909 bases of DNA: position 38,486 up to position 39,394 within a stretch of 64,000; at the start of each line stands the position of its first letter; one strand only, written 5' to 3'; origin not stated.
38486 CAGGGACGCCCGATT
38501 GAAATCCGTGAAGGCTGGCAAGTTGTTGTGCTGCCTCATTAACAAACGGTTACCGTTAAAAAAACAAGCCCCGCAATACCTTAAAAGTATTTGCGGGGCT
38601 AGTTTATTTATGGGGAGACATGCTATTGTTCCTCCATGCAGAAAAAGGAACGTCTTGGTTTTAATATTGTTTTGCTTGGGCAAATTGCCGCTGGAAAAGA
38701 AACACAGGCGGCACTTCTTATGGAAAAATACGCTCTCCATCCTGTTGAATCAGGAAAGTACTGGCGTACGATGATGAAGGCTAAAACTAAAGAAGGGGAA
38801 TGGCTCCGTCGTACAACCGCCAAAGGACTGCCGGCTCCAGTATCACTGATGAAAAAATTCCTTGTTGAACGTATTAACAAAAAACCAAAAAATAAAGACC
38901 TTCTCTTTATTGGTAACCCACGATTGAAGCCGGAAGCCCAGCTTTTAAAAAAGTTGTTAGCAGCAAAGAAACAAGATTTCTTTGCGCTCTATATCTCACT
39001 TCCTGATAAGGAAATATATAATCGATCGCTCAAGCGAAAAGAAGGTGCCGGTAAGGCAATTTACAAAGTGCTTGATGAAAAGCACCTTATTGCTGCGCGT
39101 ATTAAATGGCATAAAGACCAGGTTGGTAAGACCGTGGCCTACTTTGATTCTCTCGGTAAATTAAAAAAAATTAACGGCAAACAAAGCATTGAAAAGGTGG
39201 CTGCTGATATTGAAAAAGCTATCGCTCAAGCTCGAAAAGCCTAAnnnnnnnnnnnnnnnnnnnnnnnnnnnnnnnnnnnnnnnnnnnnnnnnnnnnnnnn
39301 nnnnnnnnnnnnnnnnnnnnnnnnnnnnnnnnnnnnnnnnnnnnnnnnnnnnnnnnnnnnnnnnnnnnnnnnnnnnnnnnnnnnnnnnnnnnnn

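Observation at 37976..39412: Islet splitting the spc operon: hypothetical protein with atypical codon choice plus a divergent adenylate kinase paralog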

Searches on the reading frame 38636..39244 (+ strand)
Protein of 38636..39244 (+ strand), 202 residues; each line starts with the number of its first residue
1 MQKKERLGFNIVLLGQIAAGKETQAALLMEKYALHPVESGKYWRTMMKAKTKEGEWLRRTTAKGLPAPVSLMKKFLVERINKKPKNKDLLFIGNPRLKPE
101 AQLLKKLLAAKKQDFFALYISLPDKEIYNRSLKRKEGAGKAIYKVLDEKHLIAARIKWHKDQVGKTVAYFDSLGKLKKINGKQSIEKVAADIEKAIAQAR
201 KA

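Call 3: search_protein_families(library=pfam, proteins=[window:38636-39244:+], max_evalue=1)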
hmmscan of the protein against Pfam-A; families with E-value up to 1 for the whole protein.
window:38636-39244:+ (202 aa): 3 families
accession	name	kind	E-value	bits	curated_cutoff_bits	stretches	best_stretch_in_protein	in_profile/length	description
PF00406.28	ADK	-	7.7e-18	65.5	26.8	1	13-173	1-149/151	Adenylate kinase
PF13207.12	AAA_17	-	5.7e-10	40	27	1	15-136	2-124/136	AAA domain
PF13671.12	AAA_33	-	0.0095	16.7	27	1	11-140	2-124/143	AAA domain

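Call 10: find_homologous_proteins(query=window:38636-39241:+, max_evalue=0.001)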
Query window:38636-39241:+ (202 aa): 623 proteins with E <= 0.001 among 909 candidates; the best 120 are listed.
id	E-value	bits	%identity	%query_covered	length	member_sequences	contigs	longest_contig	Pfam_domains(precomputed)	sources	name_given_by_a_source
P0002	3.0e-123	427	100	100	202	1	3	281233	PF00406.30,PF13207.13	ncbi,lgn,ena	-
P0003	1.6e-87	310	74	96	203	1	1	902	PF00406.30,PF13207.13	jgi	jgi:adenylate kinase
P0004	1.1e-85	304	71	99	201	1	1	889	PF00406.30,PF13207.13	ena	-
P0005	7.7e-84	298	72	95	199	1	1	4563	PF00406.30,PF13207.13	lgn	-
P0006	9.0e-84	298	70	98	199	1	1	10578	PF00406.30,PF13207.13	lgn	-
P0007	4.2e-83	296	69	95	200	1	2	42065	PF00406.30,PF13207.13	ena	-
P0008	7.8e-83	295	71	97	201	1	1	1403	PF00406.30,PF13207.13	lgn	-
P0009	3.2e-82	293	70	99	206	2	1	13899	PF00406.30,PF13207.13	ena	-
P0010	4.4e-82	293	68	99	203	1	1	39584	PF00406.30,PF13207.13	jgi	jgi:adenylate kinase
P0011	1.2e-81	291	70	97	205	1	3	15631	PF00406.30,PF13207.13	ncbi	-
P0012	2.1e-81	290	68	100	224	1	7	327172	PF00406.30,PF13207.13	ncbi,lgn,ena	-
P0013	4.3e-81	289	69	97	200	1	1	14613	PF00406.30,PF13207.13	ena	-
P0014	8.1e-81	289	67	98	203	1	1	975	PF00406.30,PF13207.13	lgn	-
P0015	9.0e-81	288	70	98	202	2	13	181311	PF00406.30,PF13207.13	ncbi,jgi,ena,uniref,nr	ncbi:hypothetical protein A3A95_02410 [Candidatus Nomurabacteria bacterium RIFCSPLOWO2_01_FULL_39_18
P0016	1.2e-80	288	68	97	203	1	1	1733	PF00406.30,PF13207.13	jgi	jgi:adenylate kinase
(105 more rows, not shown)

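Call 12: find_related_loci(query=window:38636-39241:+, collection=genome_contigs, flank=4000)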
Query window:38636-39241:+ (202 aa) in genome_contigs; peptide patterns used: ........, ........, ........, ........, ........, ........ (x = any residue, [..] = any of these).
364 stretches matched a pattern; 24 encode a relative of the query (tblastn E <= 1e-3); 24 distinct loci.
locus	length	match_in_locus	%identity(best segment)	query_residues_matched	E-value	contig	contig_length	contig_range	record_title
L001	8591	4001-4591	70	5-201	6e-89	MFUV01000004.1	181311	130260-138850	MAG: Candidatus Nomurabacteria bacterium RIFCSPLOWO2_01_FULL_39_18 rifcsplowo2_01_scaffold_279, whole genome shotgun seq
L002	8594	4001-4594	66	4-201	5e-86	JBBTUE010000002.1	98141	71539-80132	MAG: Patescibacteria group bacterium isolate H43-bin024_1 H43_bin024_1_000000000002, whole genome shotgun sequence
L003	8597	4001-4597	65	3-201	5e-86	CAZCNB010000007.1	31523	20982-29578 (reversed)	MAG TPA_asm: uncultured Candidatus Saccharibacteria bacterium isolate SRP135725_co1_330 genome assembly, contig: NODE_15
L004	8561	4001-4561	66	3-196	4e-85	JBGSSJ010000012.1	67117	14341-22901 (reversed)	MAG: Candidatus Paceibacteria bacterium isolate JTS-AC38 k141_3544388, whole genome shotgun sequence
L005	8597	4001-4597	66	3-201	2e-84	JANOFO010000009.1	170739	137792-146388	MAG: Candidatus Paceibacterota bacterium isolate SOY_64_metabat_47 SOY_64_k141_3386276, whole genome shotgun sequence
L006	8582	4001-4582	68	5-198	8e-85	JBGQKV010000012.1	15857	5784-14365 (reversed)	MAG: Candidatus Paceibacteria bacterium isolate OBJ2_061818_050_53 k141_2853518_length_15857_cov_8.0000, whole genome sh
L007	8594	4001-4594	64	5-202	9e-84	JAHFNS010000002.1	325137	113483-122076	MAG: Candidatus Nomurabacteria bacterium isolate nzgw486 NODE_8_length_325138_cov_15.051213, whole genome shotgun sequen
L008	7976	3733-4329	64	3-201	3e-83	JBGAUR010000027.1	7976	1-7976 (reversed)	MAG: Candidatus Paceibacteria bacterium isolate MAG_AAO_AS.83 AAOAS-83_NODE_27_length_7976_cov_3.495759, whole genome sh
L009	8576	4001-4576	66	5-196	1e-80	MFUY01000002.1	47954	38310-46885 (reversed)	MAG: Candidatus Nomurabacteria bacterium RIFCSPLOWO2_01_FULL_41_12 rifcsplowo2_01_scaffold_1142, whole genome shotgun se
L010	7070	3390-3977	63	5-201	5e-80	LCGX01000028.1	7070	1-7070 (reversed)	MAG: Candidatus Nomurabacteria bacterium GW2011_GWF2_43_8 UW07_C0028, whole genome shotgun sequence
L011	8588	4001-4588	63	3-198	4e-78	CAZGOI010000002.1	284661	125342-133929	MAG TPA_asm: uncultured Candidatus Saccharibacteria bacterium isolate binchicken_co185_154 genome assembly, contig: NODE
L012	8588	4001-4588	63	6-201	9e-78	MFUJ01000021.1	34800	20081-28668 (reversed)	MAG: Candidatus Nomurabacteria bacterium RIFCSPHIGHO2_12_FULL_37_29 rifcsphigho2_12_scaffold_3720, whole genome shotgun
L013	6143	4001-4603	61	1-201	2e-77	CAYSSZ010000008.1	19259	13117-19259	MAG TPA_asm: uncultured Candidatus Saccharibacteria bacterium isolate SRP192927_co6_844 genome assembly, contig: NODE_62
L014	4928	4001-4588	63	5-201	3e-77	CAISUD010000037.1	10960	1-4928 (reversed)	uncultured bacterium isolate AlinenLipids_bin-8925 genome assembly, contig: bin-8925:37/64, whole genome shotgun sequenc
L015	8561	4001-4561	64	5-192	5e-77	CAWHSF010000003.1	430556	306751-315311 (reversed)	MAG: Candidatus Nomurabacteria bacterium isolate MFD05512.bin.2.35 genome assembly, contig: contig_5793, whole genome sh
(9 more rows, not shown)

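Call 15: search_protein_families(library=ncbifam, proteins=[window:38636-39244:+], max_evalue=0.01)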
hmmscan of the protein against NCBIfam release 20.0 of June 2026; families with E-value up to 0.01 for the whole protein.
window:38636-39244:+ (202 aa): 21 families
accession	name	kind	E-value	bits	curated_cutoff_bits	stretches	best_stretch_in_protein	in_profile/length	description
NF001381.0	PRK00279.1-3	equivalog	3.7e-25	88.8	187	1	10-198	2-187/188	adenylate kinase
TIGR01351.1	adk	subfamily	5.4e-22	78.5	168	1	10-196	1-211/212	adenylate kinase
NF001380.0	PRK00279.1-2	equivalog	9.8e-22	77.4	251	2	10-135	2-128/216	adenylate kinase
NF002700.0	PRK02496.1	equivalog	6.3e-21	74.9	262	1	11-197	4-183/184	adenylate kinase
TIGR01359.1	UMP_CMP_kin_fam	subfamily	1.1e-19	71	207.6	1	12-196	3-184/185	UMP-CMP kinase family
NF011105.0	PRK14532.1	equivalog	1e-17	64.3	162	1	10-198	2-187/189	adenylate kinase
NF011100.0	PRK14527.1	equivalog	4.3e-17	62.4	154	1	11-196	9-190/191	adenylate kinase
NF001385.0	PRK00279.2-3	equivalog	4.7e-17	62.3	315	2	11-134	7-130/213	adenylate kinase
NF011101.0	PRK14528.1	equivalog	6.9e-16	58.5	195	1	10-196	3-186/187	adenylate kinase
NF001379.0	PRK00279.1-1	equivalog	2e-15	56.7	268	1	10-135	2-124/216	adenylate kinase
TIGR01360.1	aden_kin_iso1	equivalog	5.9e-14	52.2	284.1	1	11-196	6-185/188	adenylate kinase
NF011104.0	PRK14531.1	equivalog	8.3e-13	48.4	160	1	11-196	5-182/183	adenylate kinase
NF001382.0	PRK00279.1-4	equivalog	2.1e-12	47.1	334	2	10-109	2-102/212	adenylate kinase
NF010381.0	PRK13808.1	equivalog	5e-12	45.9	426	1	11-200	3-195/335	adenylate kinase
NF001384.0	PRK00279.2-2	equivalog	4.4e-10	39.6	152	1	13-198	7-188/191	adenylate kinase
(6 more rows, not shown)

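Call 19: search_solved_structures(query=window:38636-39241:+, max_evalue=0.001, show_alignments=3)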
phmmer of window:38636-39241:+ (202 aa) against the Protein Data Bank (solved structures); distinct sequences matched with E-value up to 0.001: 85 (the best 60 are shown).
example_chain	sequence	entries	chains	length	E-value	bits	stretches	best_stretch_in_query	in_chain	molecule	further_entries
5g3y_A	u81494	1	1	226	1.7e-15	60.7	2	10-134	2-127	ADENYLATE KINSE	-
4qbg_B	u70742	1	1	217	6.1e-15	59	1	10-132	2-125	Adenylate kinase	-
4tyq_A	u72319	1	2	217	7.5e-15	58.7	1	10-134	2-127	Adenylate kinase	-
5g3z_A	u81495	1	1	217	1e-14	58.3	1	10-134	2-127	ADENYLATE KINSE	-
5g40_A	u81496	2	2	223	1.1e-14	58.1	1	10-134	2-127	ADENYLATE KINSE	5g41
4typ_C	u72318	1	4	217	1.2e-14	58.1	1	10-132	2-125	Adenylate kinase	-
4qbf_A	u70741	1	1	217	2e-14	57.3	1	10-127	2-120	Adenylate kinase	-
3dkv_A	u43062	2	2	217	2.5e-14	57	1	10-130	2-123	Adenylate kinase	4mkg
4mkh_A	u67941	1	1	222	3.1e-14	56.7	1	7-130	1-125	Adenylate kinase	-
8pvw_A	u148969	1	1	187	1.2e-13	54.8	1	10-196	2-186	Adenylate kinase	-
4qbi_A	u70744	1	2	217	1.4e-13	54.5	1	10-122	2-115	Adenylate kinase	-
1zin_A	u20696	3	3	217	7.7e-13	52.1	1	10-122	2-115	ADENYLATE KINASE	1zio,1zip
3dl0_A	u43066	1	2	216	1.1e-12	51.7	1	10-126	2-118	Adenylate kinase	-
5x6j_A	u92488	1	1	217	1.6e-12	51.1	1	10-129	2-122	Adenylate kinase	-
3fb4_A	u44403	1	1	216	1.9e-12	50.9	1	10-131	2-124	Adenylate kinase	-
1tev_A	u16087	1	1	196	1.8e-10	44.4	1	11-192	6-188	UMP-CMP kinase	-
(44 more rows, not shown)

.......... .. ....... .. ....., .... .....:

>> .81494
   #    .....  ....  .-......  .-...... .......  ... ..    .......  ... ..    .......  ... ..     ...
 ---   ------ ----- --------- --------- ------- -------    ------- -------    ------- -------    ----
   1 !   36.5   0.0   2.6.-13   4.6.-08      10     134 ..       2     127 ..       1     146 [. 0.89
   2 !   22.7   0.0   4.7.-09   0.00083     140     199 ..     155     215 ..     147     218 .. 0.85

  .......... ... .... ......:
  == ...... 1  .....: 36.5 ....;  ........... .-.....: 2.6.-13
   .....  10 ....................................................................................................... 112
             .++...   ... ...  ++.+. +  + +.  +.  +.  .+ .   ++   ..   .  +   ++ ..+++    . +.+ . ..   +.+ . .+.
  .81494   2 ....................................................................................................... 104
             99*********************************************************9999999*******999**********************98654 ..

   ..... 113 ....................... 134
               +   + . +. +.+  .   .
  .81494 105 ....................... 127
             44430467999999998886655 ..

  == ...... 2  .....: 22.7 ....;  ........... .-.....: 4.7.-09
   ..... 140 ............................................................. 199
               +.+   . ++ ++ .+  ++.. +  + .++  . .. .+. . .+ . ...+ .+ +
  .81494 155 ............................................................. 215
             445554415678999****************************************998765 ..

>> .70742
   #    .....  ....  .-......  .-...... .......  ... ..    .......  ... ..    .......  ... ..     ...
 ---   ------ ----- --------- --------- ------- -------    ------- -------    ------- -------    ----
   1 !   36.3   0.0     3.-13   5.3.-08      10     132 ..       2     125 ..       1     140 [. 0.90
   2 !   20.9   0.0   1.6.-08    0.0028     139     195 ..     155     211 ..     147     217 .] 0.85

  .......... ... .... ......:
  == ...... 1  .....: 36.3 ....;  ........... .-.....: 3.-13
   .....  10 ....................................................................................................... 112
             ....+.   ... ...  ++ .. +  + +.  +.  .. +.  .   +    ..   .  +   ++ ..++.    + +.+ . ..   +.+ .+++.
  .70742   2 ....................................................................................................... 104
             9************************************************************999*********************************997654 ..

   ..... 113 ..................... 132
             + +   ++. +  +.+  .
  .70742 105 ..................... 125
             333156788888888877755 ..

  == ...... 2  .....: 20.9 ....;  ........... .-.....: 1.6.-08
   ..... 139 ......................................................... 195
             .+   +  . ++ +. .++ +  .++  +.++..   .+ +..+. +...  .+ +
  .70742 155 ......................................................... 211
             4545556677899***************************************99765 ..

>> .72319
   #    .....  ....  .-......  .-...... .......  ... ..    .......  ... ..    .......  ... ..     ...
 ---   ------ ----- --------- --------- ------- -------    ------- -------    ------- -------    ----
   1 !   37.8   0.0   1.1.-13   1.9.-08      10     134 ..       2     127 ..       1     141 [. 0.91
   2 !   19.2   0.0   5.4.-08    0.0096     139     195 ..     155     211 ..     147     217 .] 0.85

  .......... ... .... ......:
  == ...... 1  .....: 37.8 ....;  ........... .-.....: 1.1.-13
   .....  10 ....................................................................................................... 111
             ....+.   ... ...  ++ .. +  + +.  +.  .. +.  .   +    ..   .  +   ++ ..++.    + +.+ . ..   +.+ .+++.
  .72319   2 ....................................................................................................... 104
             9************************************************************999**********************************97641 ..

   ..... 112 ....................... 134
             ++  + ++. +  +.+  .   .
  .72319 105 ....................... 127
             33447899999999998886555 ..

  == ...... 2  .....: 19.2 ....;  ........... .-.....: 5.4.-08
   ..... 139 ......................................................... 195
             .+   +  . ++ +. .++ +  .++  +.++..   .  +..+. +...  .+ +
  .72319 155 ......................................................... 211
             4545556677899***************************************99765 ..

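Call 20: search_protein_families(library=phrogs, proteins=[window:38636-39244:+], max_evalue=1)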
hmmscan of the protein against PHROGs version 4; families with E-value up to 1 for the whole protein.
window:38636-39244:+ (202 aa): 1 family
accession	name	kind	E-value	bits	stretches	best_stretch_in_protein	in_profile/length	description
phrog_23850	-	unknown function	0.0081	17.2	1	110-170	22-84/165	-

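Call 71: search_protein_families(library=pfam, proteins=[L002:593-2764:-, L002:2802-3938:-, L002:4607-5785:+, L002:5782-7113:+], max_evalue=0.001)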
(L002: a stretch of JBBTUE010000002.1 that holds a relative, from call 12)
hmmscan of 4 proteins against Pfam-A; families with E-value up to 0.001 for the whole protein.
L002:593-2764:- (723 aa): 4 families
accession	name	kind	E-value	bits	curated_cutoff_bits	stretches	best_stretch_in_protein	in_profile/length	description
PF00133.28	tRNA-synt_1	-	9.4e-124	413.7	22.7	2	25-450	2-258/414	tRNA synthetases class I (I, L, M and V)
PF08264.19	Anticodon_1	-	1.2e-21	77.6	25.1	1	618-720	4-106/148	Anticodon-binding domain of tRNA ligase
PF09334.17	tRNA-synt_1g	-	5.3e-18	65.4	20.1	2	58-206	6-135/391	tRNA synthetases class I (M)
PF13603.12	tRNA-synt_1_2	-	1.3e-05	25.3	25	0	277-316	105-144/185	Leucyl-tRNA synthetase, editing domain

L002:2802-3938:- (378 aa): 2 families
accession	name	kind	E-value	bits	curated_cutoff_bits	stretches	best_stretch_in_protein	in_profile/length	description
PF00814.31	TsaD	-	2.6e-81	273.7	24.8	1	30-353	1-263/264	tRNA N6-adenosine threonylcarbamoyltransferase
PF22521.2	HypF_C_2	-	2.5e-05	24.6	27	1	274-331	163-220/241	Carbamoyltransferase, Kae1-like Domain, second subdomain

L002:4607-5785:+ (392 aa): 2 families
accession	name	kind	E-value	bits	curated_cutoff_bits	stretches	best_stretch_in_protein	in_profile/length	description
PF08245.18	Mur_ligase_M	-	8.9e-48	163.3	24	1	36-213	1-198/200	Mur ligase middle domain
PF02875.26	Mur_ligase_C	-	2.9e-32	112.6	28.4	1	237-366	1-127/127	Mur ligase, glutamate ligase domain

L002:5782-7113:+ (443 aa): 3 families
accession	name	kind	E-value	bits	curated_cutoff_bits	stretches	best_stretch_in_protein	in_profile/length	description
PF08245.18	Mur_ligase_M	-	6.1e-18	65.9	24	1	122-257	1-146/200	Mur ligase middle domain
PF02875.26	Mur_ligase_C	-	1.7e-11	45.5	28.4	1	304-418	1-126/127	Mur ligase, glutamate ligase domain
PF21799.2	MurD-like_N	-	6.3e-09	36.4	27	1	11-103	1-86/88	Mur ligase MurD-like, N-terminal domain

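Call 75: find_encoding_contigs(protein=P0007, flank=5000, max_places=2)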
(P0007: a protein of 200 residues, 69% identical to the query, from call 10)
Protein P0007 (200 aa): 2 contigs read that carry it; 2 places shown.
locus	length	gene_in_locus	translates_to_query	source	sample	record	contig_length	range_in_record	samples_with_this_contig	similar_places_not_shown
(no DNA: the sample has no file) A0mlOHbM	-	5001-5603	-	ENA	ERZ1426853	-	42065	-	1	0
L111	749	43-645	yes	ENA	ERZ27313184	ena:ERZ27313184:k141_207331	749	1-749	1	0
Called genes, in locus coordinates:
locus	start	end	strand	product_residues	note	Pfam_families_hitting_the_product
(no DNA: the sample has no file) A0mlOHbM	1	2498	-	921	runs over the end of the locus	PF26449:DUF8128, PF10412:TrwB_AAD_bind (faint)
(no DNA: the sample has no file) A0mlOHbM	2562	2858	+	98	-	-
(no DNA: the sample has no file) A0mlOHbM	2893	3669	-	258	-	PF00557:Peptidase_M24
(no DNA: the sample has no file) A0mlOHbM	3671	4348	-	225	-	PF00696:AA_kinase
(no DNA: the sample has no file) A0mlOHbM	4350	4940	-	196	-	PF00406:ADK, PF02223:Thymidylate_kin (faint), PF13207:AAA_17 (weak)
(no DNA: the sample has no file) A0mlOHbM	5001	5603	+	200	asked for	PF00406:ADK, PF13207:AAA_17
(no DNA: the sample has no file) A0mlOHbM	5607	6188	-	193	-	-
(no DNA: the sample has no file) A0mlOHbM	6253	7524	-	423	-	PF00344:SecY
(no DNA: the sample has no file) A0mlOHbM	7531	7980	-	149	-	PF00828:Ribosomal_L27A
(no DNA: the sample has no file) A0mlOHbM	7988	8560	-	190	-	PF00333:Ribosomal_S5, PF03719:Ribosomal_S5_C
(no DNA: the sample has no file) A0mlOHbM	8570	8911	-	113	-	PF00861:Ribosomal_L18p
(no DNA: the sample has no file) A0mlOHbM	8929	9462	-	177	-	PF00347:Ribosomal_L6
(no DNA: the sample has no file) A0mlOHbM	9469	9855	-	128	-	PF00410:Ribosomal_S8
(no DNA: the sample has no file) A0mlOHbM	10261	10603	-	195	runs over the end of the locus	-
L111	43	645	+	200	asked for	PF00406:ADK, PF13207:AAA_17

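Call 76: find_encoding_contigs(protein=P0006, flank=5000, max_places=2)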
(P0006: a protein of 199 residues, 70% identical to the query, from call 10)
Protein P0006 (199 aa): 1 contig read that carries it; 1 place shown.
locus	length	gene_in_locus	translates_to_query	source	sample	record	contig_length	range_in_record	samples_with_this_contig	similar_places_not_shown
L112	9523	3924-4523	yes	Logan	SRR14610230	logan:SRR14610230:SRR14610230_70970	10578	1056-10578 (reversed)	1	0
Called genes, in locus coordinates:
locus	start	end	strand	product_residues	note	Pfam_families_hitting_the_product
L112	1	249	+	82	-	?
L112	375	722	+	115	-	PF00203:Ribosomal_S19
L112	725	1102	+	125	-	PF00237:Ribosomal_L22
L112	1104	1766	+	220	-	PF07650:KH_2, PF00189:Ribosomal_S3_C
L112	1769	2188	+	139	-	PF00252:Ribosomal_L16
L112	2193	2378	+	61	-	PF00831:Ribosomal_L29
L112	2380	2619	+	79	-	PF00366:Ribosomal_S17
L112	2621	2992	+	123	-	PF00238:Ribosomal_L14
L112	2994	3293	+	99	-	PF00467:KOW, PF17136:ribosomal_L24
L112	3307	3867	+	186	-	PF00281:Ribosomal_L5, PF00673:Ribosomal_L5_C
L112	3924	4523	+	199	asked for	PF00406:ADK, PF13207:AAA_17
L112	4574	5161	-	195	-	-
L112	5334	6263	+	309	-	-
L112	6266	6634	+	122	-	-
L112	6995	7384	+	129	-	PF00410:Ribosomal_S8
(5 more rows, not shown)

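Call 77: find_encoding_contigs(protein=P0005, flank=5000, max_places=2)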
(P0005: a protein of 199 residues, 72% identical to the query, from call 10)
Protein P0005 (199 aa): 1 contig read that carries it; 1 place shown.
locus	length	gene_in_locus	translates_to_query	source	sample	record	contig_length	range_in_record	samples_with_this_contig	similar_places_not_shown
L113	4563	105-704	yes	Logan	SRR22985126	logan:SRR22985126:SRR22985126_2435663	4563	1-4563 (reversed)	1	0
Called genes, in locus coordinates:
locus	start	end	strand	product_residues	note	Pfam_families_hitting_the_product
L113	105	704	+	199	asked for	PF00406:ADK, PF13207:AAA_17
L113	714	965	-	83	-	-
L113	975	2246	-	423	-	PF00344:SecY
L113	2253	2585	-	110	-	-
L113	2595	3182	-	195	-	PF00333:Ribosomal_S5, PF03719:Ribosomal_S5_C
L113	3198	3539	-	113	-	PF00861:Ribosomal_L18p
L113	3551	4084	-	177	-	PF00347:Ribosomal_L6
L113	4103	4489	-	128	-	PF00410:Ribosomal_S8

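Call 78: find_encoding_contigs(protein=P0009, flank=5000, max_places=1)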
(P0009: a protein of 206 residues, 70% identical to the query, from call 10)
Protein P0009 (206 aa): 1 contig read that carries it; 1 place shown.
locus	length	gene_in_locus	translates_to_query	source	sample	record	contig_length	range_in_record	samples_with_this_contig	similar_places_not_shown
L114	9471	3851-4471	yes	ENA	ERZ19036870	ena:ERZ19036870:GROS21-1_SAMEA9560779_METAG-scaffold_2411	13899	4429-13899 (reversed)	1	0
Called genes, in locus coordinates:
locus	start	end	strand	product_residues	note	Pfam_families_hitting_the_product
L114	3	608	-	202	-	?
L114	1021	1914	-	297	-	-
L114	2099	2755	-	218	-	-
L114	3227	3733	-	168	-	-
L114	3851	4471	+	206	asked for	PF00406:ADK, PF13207:AAA_17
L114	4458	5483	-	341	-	PF01565:FAD_binding_4, PF02873:MurB_C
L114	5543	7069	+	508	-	PF01381:HTH_3, PF13560:HTH_31 (weak), PF00275:EPSP_synthase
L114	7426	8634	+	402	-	PF00814:TsaD, PF22521:HypF_C_2 (weak)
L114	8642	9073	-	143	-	-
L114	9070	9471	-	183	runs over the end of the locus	-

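Call 79: find_encoding_contigs(protein=P0010, flank=5000, max_places=1)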
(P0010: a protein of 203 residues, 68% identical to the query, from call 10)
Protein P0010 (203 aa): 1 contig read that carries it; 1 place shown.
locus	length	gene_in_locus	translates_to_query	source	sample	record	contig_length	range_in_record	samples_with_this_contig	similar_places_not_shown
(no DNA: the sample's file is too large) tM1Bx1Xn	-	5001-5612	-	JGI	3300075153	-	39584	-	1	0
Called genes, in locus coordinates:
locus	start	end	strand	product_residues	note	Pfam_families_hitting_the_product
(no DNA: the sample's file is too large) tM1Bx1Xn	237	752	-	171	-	PF00011:HSP20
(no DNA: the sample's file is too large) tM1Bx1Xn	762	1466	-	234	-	PF13367:PrsW-protease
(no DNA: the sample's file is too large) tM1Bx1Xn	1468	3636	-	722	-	PF00133:tRNA-synt_1, PF09334:tRNA-synt_1g, PF08264:Anticodon_1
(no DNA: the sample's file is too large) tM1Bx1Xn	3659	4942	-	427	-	PF00814:TsaD, PF22521:HypF_C_2 (weak)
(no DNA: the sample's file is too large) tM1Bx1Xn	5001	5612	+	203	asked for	PF00406:ADK, PF13207:AAA_17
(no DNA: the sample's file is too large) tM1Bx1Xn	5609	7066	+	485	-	PF01225:Mur_ligase (weak), PF08245:Mur_ligase_M, PF02875:Mur_ligase_C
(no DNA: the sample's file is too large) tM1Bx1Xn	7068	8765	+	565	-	-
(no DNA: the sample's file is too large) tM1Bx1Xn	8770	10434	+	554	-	-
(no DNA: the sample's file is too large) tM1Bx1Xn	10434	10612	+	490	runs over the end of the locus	PF21799:MurD-like_N (weak), PF08245:Mur_ligase_M, PF02875:Mur_ligase_C (faint)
